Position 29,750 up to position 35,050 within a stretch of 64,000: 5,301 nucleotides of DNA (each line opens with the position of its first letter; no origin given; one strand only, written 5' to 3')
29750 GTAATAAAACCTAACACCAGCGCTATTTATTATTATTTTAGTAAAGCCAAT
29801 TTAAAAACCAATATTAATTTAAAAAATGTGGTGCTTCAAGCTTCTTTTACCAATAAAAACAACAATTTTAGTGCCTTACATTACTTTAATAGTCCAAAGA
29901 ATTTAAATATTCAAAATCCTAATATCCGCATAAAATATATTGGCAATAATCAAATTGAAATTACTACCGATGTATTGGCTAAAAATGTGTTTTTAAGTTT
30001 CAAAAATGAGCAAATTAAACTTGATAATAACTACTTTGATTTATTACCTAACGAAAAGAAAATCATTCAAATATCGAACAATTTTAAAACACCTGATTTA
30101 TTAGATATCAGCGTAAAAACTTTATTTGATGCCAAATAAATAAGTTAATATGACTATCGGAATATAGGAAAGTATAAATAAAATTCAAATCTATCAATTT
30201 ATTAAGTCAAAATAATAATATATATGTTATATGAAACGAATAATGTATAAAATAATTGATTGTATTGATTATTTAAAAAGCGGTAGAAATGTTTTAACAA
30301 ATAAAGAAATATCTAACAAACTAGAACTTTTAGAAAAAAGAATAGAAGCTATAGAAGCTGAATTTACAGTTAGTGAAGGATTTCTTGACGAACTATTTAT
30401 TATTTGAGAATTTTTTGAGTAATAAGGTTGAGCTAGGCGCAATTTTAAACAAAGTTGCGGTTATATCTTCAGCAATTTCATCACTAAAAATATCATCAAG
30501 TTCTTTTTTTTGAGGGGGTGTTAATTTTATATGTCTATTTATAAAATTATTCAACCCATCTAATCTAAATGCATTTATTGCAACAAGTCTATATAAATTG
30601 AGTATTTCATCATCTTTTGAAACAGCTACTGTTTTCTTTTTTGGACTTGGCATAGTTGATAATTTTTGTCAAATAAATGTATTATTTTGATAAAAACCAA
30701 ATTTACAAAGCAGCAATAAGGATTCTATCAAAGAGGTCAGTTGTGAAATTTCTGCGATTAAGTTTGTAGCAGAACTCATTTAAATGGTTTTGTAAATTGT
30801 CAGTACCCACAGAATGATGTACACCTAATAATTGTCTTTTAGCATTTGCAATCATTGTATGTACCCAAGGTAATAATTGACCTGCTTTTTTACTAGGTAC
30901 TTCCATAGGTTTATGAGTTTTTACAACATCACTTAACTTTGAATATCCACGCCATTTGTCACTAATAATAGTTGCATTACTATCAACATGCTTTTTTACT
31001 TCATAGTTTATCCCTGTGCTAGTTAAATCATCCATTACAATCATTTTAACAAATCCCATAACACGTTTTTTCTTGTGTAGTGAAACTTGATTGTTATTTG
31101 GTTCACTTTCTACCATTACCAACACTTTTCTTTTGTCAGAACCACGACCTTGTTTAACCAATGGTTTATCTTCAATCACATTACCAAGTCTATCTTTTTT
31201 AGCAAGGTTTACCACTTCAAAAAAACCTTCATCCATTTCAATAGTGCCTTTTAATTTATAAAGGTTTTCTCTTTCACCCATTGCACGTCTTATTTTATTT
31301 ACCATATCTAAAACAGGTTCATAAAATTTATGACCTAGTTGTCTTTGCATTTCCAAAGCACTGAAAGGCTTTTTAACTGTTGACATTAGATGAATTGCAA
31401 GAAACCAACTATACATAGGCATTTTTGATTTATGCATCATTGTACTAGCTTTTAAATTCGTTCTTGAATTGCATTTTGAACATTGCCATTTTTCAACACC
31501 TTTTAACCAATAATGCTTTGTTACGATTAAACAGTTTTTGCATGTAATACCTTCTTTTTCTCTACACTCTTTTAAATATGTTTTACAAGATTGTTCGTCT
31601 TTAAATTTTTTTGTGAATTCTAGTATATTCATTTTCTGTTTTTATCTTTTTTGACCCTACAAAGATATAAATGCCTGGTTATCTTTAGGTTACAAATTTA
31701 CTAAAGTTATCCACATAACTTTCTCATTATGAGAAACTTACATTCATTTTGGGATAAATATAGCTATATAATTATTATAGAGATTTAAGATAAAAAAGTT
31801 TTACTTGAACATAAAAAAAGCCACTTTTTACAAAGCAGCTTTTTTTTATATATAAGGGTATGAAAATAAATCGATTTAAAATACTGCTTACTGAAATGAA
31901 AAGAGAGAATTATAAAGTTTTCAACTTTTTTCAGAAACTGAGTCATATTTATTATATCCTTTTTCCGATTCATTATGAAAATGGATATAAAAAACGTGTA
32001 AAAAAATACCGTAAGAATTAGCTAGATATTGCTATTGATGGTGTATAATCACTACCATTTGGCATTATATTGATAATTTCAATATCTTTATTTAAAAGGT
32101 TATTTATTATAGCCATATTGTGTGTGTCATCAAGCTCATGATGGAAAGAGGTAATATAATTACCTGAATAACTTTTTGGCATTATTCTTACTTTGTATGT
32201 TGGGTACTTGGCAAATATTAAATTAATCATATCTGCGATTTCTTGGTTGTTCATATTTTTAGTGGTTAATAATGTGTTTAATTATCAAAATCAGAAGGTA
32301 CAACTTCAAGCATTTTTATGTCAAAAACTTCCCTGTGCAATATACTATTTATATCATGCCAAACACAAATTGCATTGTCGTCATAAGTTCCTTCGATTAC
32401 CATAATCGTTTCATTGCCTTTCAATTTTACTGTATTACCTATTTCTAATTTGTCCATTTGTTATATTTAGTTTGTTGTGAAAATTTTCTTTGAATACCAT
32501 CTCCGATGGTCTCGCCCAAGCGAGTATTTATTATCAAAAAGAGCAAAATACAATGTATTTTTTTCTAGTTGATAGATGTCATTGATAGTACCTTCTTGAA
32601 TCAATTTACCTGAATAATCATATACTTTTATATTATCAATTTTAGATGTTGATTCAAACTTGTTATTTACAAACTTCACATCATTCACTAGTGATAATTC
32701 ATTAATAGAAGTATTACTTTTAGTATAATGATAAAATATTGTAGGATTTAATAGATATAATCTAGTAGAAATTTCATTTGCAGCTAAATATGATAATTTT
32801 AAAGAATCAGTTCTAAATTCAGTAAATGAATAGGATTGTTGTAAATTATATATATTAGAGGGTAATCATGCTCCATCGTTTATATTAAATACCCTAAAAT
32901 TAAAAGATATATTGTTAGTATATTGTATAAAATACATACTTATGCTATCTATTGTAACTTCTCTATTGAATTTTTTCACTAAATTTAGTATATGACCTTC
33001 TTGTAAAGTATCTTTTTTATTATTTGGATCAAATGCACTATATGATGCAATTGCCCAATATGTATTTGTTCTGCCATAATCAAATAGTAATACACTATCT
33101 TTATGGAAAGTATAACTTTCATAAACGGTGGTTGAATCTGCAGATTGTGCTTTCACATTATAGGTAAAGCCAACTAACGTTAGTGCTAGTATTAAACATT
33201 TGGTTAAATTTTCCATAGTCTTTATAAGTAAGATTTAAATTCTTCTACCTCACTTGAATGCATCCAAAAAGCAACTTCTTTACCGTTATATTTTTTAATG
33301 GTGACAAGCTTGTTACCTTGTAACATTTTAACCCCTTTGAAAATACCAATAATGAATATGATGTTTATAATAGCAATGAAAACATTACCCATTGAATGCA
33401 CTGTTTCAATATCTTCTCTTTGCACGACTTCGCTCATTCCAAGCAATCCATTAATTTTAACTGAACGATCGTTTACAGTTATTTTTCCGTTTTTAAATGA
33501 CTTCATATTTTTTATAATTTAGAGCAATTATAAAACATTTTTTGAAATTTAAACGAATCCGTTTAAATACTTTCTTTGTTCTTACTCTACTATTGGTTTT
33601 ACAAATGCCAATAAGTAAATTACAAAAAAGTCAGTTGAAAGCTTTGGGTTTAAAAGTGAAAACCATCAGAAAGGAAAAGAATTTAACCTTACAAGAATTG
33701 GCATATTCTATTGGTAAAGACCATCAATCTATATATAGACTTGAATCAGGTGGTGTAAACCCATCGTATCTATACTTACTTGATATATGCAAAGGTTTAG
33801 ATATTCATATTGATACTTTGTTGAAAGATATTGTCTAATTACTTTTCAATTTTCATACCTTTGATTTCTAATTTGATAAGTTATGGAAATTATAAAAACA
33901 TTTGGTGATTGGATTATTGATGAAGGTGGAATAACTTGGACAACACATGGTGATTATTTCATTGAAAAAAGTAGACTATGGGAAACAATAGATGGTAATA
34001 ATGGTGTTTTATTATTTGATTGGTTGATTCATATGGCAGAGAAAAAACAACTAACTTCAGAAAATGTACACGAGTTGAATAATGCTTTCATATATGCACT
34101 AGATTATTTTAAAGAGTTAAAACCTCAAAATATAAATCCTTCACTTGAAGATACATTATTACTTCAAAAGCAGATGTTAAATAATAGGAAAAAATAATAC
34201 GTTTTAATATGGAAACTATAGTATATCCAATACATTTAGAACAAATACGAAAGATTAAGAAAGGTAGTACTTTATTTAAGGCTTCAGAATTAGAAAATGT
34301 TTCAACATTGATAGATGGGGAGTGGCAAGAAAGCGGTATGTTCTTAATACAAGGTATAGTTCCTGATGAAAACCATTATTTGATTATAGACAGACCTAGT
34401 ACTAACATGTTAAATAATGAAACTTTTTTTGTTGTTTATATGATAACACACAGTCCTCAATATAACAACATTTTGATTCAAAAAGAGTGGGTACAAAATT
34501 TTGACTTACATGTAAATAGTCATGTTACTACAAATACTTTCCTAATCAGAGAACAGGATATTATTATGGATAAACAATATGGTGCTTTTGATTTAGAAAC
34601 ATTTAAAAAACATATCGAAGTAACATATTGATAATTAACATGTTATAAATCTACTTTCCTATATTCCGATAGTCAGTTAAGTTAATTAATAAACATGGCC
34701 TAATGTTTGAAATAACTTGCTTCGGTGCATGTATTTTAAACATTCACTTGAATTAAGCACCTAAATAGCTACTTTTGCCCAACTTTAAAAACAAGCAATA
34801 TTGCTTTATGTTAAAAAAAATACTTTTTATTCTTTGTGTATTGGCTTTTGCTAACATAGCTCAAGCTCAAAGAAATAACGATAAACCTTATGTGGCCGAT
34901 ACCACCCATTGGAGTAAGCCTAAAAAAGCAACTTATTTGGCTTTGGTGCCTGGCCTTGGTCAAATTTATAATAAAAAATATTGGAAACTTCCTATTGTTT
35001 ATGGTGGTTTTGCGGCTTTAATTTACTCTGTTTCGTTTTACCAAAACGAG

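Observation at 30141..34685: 4.5 kb insertion bounded by 24-bp perfect inverted repeats, carrying an IS1595 transposase plus cargo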

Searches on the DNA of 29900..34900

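Call 83: search_rna_families(source=window, start=29900, end=34900, threshold=evalue, max_evalue=1)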
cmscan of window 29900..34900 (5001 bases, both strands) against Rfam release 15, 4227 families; matches with E-value up to 1: 1.
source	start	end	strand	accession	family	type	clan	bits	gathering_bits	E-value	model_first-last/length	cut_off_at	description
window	31814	31888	-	RF04180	BTnc231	Gene; sRNA;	-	22.4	80.4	0.23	1-154/154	no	Bacteroides sRNA BTnc231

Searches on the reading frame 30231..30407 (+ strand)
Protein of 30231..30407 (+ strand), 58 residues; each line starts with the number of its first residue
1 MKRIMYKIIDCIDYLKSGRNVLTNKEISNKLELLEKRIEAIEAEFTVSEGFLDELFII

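Call 5: search_protein_families(library=pfam, proteins=[window:30231-30407:+], max_evalue=0.1)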
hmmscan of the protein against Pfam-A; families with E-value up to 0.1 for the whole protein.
window:30231-30407:+ (58 aa): 0 families

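Call 16: search_protein_families(library=padloc, proteins=[window:30231-30407:+], max_evalue=0.1)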
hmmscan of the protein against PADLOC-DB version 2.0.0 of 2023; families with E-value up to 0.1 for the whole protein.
window:30231-30407:+ (58 aa): 0 families

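Call 17: search_protein_families(library=phrogs, proteins=[window:30231-30407:+], max_evalue=0.1)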
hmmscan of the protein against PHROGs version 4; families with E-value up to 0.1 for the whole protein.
window:30231-30407:+ (58 aa): 2 families
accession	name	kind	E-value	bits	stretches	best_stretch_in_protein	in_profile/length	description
phrog_9414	-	unknown function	0.0072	17.3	1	18-46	33-61/71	-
phrog_1595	-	head and packaging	0.028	15.5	1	9-44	107-142/164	terminase small subunit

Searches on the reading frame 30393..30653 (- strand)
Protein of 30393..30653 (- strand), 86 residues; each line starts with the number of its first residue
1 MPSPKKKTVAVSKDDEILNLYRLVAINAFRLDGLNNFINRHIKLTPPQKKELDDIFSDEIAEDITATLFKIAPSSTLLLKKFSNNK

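Call 5: search_protein_families(library=pfam, proteins=[window:30393-30653:-], max_evalue=0.1)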
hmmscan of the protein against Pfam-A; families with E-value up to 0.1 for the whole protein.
window:30393-30653:- (86 aa): 0 families

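Call 16: search_protein_families(library=padloc, proteins=[window:30393-30653:-], max_evalue=0.1)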
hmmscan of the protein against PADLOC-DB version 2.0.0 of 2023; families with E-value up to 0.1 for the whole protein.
window:30393-30653:- (86 aa): 0 families

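Call 17: search_protein_families(library=phrogs, proteins=[window:30393-30653:-], max_evalue=0.1)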
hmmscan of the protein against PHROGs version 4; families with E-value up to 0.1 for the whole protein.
window:30393-30653:- (86 aa): 0 families

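Call 45: search_protein_families(library=ncbifam, proteins=[window:30393-30653:-], max_evalue=0.05)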
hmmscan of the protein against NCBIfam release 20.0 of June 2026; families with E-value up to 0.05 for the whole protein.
window:30393-30653:- (86 aa): 0 families
